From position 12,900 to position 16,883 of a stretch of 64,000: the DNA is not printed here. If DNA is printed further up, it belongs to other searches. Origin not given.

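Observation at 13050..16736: PolC replicative polymerase is intact but lacks its built-in 3'-5' proofreading exonuclease domain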

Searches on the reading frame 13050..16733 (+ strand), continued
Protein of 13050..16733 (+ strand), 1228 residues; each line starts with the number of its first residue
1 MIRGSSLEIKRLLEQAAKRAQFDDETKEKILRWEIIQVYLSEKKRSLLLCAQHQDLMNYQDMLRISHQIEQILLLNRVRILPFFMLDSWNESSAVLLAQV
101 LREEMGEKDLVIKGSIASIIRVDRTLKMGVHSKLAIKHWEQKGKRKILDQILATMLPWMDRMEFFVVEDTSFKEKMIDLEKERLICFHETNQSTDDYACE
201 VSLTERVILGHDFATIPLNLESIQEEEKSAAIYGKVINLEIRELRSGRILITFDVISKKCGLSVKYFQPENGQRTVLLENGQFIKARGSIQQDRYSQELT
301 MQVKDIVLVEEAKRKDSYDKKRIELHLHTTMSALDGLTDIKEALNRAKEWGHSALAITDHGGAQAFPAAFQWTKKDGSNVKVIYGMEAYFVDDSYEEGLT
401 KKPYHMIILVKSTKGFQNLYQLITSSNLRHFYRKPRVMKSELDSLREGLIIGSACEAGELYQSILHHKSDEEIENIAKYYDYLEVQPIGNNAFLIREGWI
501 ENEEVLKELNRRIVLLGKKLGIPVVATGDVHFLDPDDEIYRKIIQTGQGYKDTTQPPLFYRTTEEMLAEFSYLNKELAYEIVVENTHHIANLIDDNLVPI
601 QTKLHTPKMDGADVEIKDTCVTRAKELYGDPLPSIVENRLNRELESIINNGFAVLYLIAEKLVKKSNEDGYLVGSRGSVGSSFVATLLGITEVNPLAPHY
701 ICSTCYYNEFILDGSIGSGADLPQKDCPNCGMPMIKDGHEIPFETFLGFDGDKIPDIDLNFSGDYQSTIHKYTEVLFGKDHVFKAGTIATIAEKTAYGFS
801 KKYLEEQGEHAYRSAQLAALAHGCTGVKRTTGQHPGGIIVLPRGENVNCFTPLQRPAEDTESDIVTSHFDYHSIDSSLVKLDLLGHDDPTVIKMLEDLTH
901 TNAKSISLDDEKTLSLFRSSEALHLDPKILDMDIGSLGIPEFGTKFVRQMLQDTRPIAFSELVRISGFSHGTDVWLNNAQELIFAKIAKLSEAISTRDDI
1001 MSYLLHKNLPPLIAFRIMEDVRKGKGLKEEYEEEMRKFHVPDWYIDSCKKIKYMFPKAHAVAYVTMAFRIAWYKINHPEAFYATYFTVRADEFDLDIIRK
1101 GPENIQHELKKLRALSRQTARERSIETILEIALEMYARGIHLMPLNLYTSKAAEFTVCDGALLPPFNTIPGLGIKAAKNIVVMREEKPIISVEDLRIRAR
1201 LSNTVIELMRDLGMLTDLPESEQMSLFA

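Call 17: find_related_loci(query=window:13050-16733:+, collection=genome_contigs, flank=10000)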
Query window:13050-16733:+ (1228 aa) in genome_contigs; peptide patterns used: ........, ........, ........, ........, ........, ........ (x = any residue, [..] = any of these).
599 stretches matched a pattern (row limit reached: there are more); 596 encode a relative of the query (tblastn E <= 1e-3); the best 80 are kept; 80 distinct loci.
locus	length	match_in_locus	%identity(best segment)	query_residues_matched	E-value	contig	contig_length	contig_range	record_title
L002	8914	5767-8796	53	230-1228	0e+0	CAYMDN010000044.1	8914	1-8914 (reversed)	MAG TPA_asm: uncultured Clostridium sp. isolate SRP199465_co1_30 genome assembly, contig: NODE_22672_length_8914_cov_12.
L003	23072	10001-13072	51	204-1227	0e+0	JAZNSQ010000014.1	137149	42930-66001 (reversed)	MAG: Clostridia bacterium isolate T1900044809_TS20190275.MAGScoT_cleanbin_000004 SGB_2768_k141_744550, whole genome shot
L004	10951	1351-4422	50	204-1227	0e+0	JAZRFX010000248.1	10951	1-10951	MAG: Clostridia bacterium isolate T1900045494_YK20190188.MAGScoT_cleanbin_000014 SGB_7406_k141_149398, whole genome shot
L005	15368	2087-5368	48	138-1227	0e+0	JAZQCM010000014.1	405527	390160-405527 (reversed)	MAG: Clostridia bacterium isolate T1900044638_TS20190104.MAGScoT_cleanbin_000006 SGB_1206_k141_1138704, whole genome sho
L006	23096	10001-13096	50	210-1227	0e+0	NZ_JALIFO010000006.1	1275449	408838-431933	Cuneatibacter sp. NSJ-177 B-1669N-35_ctg00001, whole genome shotgun sequence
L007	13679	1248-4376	50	195-1227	0e+0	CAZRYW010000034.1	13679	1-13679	MAG TPA_asm: uncultured Oscillospiraceae bacterium isolate SRP225648_co1_913 genome assembly, contig: NODE_11344_length_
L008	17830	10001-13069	49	205-1227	0e+0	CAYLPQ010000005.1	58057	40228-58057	MAG TPA_asm: uncultured Oscillospiraceae bacterium isolate SRP315200_co1_262 genome assembly, contig: NODE_455_length_58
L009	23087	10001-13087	50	208-1227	0e+0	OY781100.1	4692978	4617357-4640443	MAG: Anaerovoracaceae bacterium isolate d0a44124-bd0d-43a8-b654-cc1806fddd19 genome assembly, chromosome: 1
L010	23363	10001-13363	47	127-1227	0e+0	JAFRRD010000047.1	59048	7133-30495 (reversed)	MAG: Lachnospiraceae bacterium isolate RGIG2725 Goat_Omasum-4__c573151, whole genome shotgun sequence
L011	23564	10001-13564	58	239-1227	0e+0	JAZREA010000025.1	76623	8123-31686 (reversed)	MAG: Clostridia bacterium isolate T1900045502_YK20190196.MAGScoT_cleanbin_000001 SGB_7508_k141_674553, whole genome shot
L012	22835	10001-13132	49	210-1227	0e+0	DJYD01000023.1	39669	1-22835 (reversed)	MAG TPA_asm: Lachnospiraceae bacterium UBA6987 UBA6987_contig_38514, whole genome shotgun sequence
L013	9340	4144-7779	58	226-1228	0e+0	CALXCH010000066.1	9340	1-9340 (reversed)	MAG: uncultured Clostridia bacterium isolate BRZ_LP__bin76 genome assembly, contig: BRZ_LP__NODE_6884_length_9340_cov_7.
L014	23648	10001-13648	58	218-1228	0e+0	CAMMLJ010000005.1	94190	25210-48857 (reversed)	MAG: uncultured Clostridium sp. isolate ERR7167062_bin.47_MetaWRAP_v1.1_MAG genome assembly, contig: NODE_112_length_941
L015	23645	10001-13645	58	214-1228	0e+0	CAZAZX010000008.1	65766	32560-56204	MAG TPA_asm: uncultured Lachnospiraceae bacterium isolate binchicken_co353_143 genome assembly, contig: NODE_513_length_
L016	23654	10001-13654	58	218-1227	0e+0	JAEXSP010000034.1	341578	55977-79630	MAG: Bacillota bacterium isolate OH_HBrB_311 k127_547349, whole genome shotgun sequence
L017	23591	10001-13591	57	237-1228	0e+0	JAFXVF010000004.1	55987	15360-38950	MAG: Clostridia bacterium isolate RGIG6776 Sheep_Rumen-3__c239925, whole genome shotgun sequence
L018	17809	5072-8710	58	207-1228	0e+0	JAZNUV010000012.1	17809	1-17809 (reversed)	MAG: Clostridia bacterium isolate T1900044795_TS20190261.MAGScoT_cleanbin_000009 SGB_2676_k141_3555873, whole genome sho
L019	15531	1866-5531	57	207-1227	0e+0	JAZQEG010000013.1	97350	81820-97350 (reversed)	MAG: Clostridia bacterium isolate T1900044635_TS20190101.MAGScoT_cleanbin_000009 SGB_1127_k141_1275937, whole genome sho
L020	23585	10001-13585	56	234-1228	0e+0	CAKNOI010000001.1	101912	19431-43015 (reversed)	MAG TPA_asm: uncultured Clostridiaceae bacterium isolate ERR3414583_bin.88_metaWRAP_v1.1_MAG genome assembly, contig: NO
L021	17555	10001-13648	57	218-1228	0e+0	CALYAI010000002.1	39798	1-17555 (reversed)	MAG: uncultured Clostridia bacterium isolate BRZ_PP__bin61 genome assembly, contig: BRZ_PP__NODE_1234_length_39798_cov_5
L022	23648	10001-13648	57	218-1228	0e+0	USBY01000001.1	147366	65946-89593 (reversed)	uncultured Clostridium sp. isolate UMGS1570 genome assembly, contig: NODE_2_length_147366_cov_6.22676, whole genome shot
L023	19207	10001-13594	57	234-1228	0e+0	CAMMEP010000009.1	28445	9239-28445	MAG: uncultured Clostridium sp. isolate ERR4968598_bin.23_MetaWRAP_v1.1_MAG genome assembly, contig: NODE_1327_length_28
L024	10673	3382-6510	48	200-1227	0e+0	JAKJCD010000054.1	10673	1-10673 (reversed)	MAG: Bacillota bacterium isolate UR.bin2 NODE_54_length_10673_cov_1.926199, whole genome shotgun sequence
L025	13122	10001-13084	48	208-1227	0e+0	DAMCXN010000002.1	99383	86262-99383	MAG TPA_asm: Aminipila sp. isolate CTOTU50175 NODE_44_length_99383_cov_3.310215, whole genome shotgun sequence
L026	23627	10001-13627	57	218-1227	0e+0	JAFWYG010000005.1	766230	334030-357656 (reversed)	MAG: Clostridia bacterium isolate RGIG6180 Sheep_Rectum-1__c1159, whole genome shotgun sequence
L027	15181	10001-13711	57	207-1228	0e+0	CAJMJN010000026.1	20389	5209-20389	MAG TPA_asm: uncultured Clostridium sp. isolate SRR5580185-bin.36 genome assembly, contig: NODE_2185_length_20389_cov_5.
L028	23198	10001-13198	48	207-1227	0e+0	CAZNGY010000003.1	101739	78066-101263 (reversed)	MAG TPA_asm: uncultured Lachnoclostridium sp. isolate SRP225648_co1_460 genome assembly, contig: NODE_242_length_101739_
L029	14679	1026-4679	57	218-1227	0e+0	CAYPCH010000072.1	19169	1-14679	MAG TPA_asm: uncultured Oscillospiraceae bacterium isolate binchicken_co39_591 genome assembly, contig: NODE_6945_length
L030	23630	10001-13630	56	223-1227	0e+0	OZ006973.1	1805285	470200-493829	MAG: uncultured Clostridia bacterium isolate 6737_HOM_CTRL_s227.ctg000287c_hifiasm_circ MAG genome assembly, chromosome:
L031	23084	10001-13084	49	208-1227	0e+0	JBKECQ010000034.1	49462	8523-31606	MAG: Aminipila sp. isolate VLC_042 k121_10675025, whole genome shotgun sequence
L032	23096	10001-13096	47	201-1227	0e+0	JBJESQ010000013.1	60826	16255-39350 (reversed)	MAG: Lentihominibacter sp. isolate LOHA16_bin.026 NODE_172_length_60826_cov_31.028599, whole genome shotgun sequence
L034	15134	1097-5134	57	195-1228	0e+0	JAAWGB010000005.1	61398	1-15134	MAG: Clostridia bacterium isolate ABMPRH_46_2 SL341418_scaffold_634, whole genome shotgun sequence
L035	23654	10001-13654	57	218-1227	0e+0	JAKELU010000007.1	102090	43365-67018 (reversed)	Firmicutes bacterium FC7 FC7_Scaffold7, whole genome shotgun sequence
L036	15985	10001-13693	56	207-1227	0e+0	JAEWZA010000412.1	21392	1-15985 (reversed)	MAG: Bacillota bacterium isolate OH_SFB_193 k127_147513, whole genome shotgun sequence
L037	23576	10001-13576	56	242-1228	0e+0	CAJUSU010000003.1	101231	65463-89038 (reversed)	MAG TPA_asm: uncultured Clostridia bacterium isolate MGBC166183 genome assembly, contig: MGBC166183.3, whole genome shot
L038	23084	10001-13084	48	208-1227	0e+0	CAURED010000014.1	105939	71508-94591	MAG TPA_asm: uncultured Aminipila sp. isolate ERR9968768_bin.3_MetaWRAP_v1.3_MAG genome assembly, contig: ERZ21616018.13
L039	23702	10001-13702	57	198-1227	0e+0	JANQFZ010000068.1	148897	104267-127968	MAG: Vallitaleaceae bacterium isolate PL23b_bin.23 k99_2659606, whole genome shotgun sequence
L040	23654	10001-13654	56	218-1227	0e+0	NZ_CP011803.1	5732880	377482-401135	Clostridium carboxidivorans P7 chromosome, complete genome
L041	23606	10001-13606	56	231-1227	0e+0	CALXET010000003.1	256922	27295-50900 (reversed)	MAG: uncultured Clostridia bacterium isolate BRZ_NK__bin18 genome assembly, contig: BRZ_NK__NODE_50_length_256922_cov_19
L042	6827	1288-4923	54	226-1228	0e+0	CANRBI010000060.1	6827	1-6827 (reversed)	MAG: uncultured Clostridia bacterium isolate Lapin-028__bin89 genome assembly, contig: Lapin-028__NODE_12193_length_6827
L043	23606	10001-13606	56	231-1228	0e+0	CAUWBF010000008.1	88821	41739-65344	MAG: uncultured Clostridia bacterium isolate ERS329803__bin17 genome assembly, contig: ERS329803_NODE_257_length_88821_c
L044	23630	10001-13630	56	218-1228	0e+0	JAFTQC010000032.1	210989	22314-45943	MAG: Clostridia bacterium isolate RGIG4047 Roe_deer_Cecum-5__c6209, whole genome shotgun sequence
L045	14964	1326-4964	56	217-1227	0e+0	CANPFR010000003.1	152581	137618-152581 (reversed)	MAG TPA_asm: uncultured Clostridia bacterium isolate SRR15730533_bin.19_metawrap_v1.3_MAG genome assembly, contig: NODE.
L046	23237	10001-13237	46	207-1227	0e+0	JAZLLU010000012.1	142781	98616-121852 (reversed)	MAG: Lachnospiraceae bacterium isolate T1900044956_TA20190011.MAGScoT_cleanbin_000043 SGB_3839_k141_1183417, whole genom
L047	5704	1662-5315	55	218-1227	0e+0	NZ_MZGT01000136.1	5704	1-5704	Clostridium chromiireducens strain DSM 23318 CLCHR_contig000136, whole genome shotgun sequence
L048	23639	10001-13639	55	219-1227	0e+0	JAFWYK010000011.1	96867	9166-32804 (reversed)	MAG: Clostridia bacterium isolate RGIG6184 Sheep_Rectum-1__c882970, whole genome shotgun sequence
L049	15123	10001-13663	56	218-1228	0e+0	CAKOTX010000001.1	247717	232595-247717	MAG: uncultured Clostridia bacterium isolate REFINED_METABAT215_TOP10_CONTIGS_1500_ASSEMBLY_K77_MERGED__Hadza_MoBio_hadz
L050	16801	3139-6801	56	218-1228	0e+0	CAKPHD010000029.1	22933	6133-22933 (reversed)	MAG: uncultured Clostridia bacterium isolate REFINED_METABAT215_TOP10_CONTIGS_1500_ASSEMBLY_K77_MERGED__Hadza_MoBio_hadz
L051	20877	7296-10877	56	239-1228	0e+0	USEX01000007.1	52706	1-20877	uncultured Clostridium sp. isolate UMGS1650 genome assembly, contig: NODE_30_length_52706_cov_6.87189, whole genome shot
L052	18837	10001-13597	56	237-1228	0e+0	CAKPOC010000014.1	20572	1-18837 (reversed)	MAG: uncultured Clostridia bacterium isolate REFINED_METABAT215_TOP10_CONTIGS_1500_ASSEMBLY_K77_MERGED__Nepal_MoBio_Fibe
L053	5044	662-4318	56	218-1227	0e+0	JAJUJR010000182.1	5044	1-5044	MAG: Sedimentibacter sp. isolate bin122 k141_789081_length_5044_cov_30.9194, whole genome shotgun sequence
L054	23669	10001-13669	57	217-1228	0e+0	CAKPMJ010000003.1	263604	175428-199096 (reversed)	MAG: uncultured Clostridia bacterium isolate REFINED_METABAT215_TOP10_CONTIGS_1500_ASSEMBLY_K77_MERGED__Hadza_MoBio_hadz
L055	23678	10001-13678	56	218-1228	0e+0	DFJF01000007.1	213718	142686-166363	MAG TPA_asm: Clostridiales bacterium UBA3678 UBA3678_contig_493, whole genome shotgun sequence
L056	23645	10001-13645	57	223-1227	0e+0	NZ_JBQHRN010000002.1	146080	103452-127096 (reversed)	Clostridium sp. HCP1S3_C6 contig00002, whole genome shotgun sequence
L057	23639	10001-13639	56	223-1227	0e+0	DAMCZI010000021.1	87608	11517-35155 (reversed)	MAG TPA_asm: Clostridiaceae bacterium isolate CTOTU50225 NODE_42_length_87608_cov_6.294484, whole genome shotgun sequenc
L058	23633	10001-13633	56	223-1228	0e+0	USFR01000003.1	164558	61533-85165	uncultured Clostridium sp. isolate UMGS1672 genome assembly, contig: NODE_54_length_164558_cov_16.572257, whole genome s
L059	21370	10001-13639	56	226-1228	0e+0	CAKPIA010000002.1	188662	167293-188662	MAG: uncultured Clostridia bacterium isolate REFINED_METABAT215_TOP10_CONTIGS_1500_ASSEMBLY_K77_MERGED__Nepal_MoBio_Fibe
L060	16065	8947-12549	56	234-1228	0e+0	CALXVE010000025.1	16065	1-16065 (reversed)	MAG: uncultured Clostridia bacterium isolate BRZ_NB__bin52 genome assembly, contig: BRZ_NB__NODE_2681_length_16065_cov_4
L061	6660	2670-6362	54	207-1227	0e+0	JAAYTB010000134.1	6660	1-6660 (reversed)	MAG: Clostridia bacterium isolate AS23ysBPME_66 152569_AS23, whole genome shotgun sequence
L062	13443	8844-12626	55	195-1228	0e+0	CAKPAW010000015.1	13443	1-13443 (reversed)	MAG: uncultured Clostridia bacterium isolate REFINED_METABAT215_TOP10_CONTIGS_1500_ASSEMBLY_K77_MERGED__Nepal_MoBio_Fibe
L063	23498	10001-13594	45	19-1227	0e+0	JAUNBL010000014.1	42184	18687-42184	MAG: Clostridia bacterium isolate S1R_St_44 NODE_351_length_42184_cov_8.699376, whole genome shotgun sequence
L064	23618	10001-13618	55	226-1227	0e+0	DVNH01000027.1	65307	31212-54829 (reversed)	MAG TPA_asm: Candidatus Merdicola faecigallinarum isolate CHK195-15760 CHK195__C132479_L65307_ERR3414590, whole genome s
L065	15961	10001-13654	55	218-1227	0e+0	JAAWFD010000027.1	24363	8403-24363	MAG: Clostridia bacterium isolate ABMPRH_55_1 SL341419_scaffold_3141, whole genome shotgun sequence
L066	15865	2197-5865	56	218-1228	0e+0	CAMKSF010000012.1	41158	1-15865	MAG: uncultured Clostridia bacterium isolate SRR12081303_bin.84_metaWRAP_v1.3_MAG genome assembly, contig: ERZ12289767.1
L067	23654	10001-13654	56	218-1227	0e+0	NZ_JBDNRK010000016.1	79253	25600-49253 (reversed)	MAG: Clostridium sp. isolate WK069_bin.5 NODE_143_length_79253_cov_104.845324, whole genome shotgun sequence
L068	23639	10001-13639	57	223-1227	0e+0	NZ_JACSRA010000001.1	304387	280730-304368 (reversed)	Clostridium cibarium strain Sa3CVN1 NODE_1_length_304387_cov_42.668644, whole genome shotgun sequence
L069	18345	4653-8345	56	207-1227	0e+0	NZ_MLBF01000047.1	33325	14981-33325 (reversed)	Desulfosporosinus metallidurans strain OL contig00047, whole genome shotgun sequence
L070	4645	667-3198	56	393-1228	0e+0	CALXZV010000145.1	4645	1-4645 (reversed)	MAG: uncultured Clostridia bacterium isolate BRZ_EL__bin65 genome assembly, contig: BRZ_EL__NODE_20157_length_4645_cov_7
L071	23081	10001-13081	47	203-1227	0e+0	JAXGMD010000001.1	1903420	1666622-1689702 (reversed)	MAG: Candidatus Copromorpha sp. isolate AnMBR.bin224 bin224_1, whole genome shotgun sequence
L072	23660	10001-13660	56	207-1227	0e+0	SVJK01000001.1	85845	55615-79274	MAG: Oscillospiraceae bacterium isolate SIG433 NODE_6711_length_85845_cov_2.082491, whole genome shotgun sequence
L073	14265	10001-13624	55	234-1228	0e+0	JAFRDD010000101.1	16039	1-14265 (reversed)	MAG: Clostridia bacterium isolate RGIG2387 Goat_Ileum-4__c164967, whole genome shotgun sequence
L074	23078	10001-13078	47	207-1227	0e+0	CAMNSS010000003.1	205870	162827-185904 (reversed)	MAG: uncultured Eubacterium sp. isolate SRR19792994_bin.27_metawrap_v1.3_MAG genome assembly, contig: ERZ12290372_62, wh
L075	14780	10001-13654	56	218-1228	0e+0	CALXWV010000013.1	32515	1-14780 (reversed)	MAG: uncultured Clostridia bacterium isolate BRZ_NM__bin52 genome assembly, contig: BRZ_NM__NODE_1144_length_32515_cov_5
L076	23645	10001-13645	53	223-1227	0e+0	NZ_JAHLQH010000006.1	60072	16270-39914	Clostridium sp. MSJ-8 Md-8-1_ctg0020, whole genome shotgun sequence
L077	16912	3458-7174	56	207-1228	0e+0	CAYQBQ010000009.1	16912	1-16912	MAG TPA_asm: uncultured Clostridium sp. isolate binchicken_co353_606 genome assembly, contig: NODE_6986_length_16912_cov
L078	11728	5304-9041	55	207-1227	0e+0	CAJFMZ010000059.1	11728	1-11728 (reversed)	uncultured Sellimonas sp. isolate Chicken_8_mag_4 genome assembly, contig: MAGpy_11413_8_idba_bin_4_fascaffold_6199, who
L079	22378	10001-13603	56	234-1228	0e+0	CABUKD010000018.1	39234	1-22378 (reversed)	MAG TPA_asm: uncultured Clostridium sp. isolate MGYG-HGUT-04078 genome assembly, contig: GUT_GENOME255855_18, whole geno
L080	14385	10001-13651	56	218-1227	0e+0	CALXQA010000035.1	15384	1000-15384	MAG: uncultured Clostridia bacterium isolate BRZ_FC__bin61 genome assembly, contig: BRZ_FC__NODE_3580_length_15384_cov_1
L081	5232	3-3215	53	340-1227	0e+0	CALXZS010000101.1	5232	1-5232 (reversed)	MAG: uncultured Clostridia bacterium isolate BRZ_LP__bin49 genome assembly, contig: BRZ_LP__NODE_14524_length_5232_cov_4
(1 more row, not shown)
